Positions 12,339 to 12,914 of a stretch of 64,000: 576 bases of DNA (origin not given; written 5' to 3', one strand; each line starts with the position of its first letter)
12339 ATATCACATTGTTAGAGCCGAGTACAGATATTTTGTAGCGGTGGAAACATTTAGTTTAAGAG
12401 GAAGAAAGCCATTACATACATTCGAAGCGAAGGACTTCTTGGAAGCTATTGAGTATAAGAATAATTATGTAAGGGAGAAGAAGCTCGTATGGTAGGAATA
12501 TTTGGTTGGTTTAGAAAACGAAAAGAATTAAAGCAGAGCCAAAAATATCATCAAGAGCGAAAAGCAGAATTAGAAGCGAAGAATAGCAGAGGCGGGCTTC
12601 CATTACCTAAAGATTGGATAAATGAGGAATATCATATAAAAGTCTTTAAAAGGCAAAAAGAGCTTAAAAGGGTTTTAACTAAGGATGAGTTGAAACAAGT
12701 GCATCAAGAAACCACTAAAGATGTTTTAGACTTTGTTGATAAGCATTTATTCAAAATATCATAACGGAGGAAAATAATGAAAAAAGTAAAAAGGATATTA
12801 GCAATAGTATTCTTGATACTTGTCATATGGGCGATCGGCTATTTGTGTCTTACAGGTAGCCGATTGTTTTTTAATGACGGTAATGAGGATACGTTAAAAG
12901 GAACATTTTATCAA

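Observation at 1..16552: Large integrated element with HUH Rep and membrane NTPase but no capsid, terminase or tail genes: inovirus-like prophage of unusual size and regulation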

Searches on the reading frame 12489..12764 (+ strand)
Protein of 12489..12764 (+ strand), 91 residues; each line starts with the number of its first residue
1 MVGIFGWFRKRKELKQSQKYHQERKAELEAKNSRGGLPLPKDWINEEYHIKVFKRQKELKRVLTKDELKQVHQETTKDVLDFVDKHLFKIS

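Call 10: search_protein_families(library=pfam, max_evalue=0.01, proteins=[window:12489-12764:+])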
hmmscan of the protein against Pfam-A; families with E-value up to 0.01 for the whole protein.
window:12489-12764:+ (91 aa): 1 family
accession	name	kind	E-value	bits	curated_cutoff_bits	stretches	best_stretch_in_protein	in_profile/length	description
PF19445.4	eIF3h_C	-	0.00012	22.3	28.6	1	12-89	113-184/197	C-terminal region of eIF3h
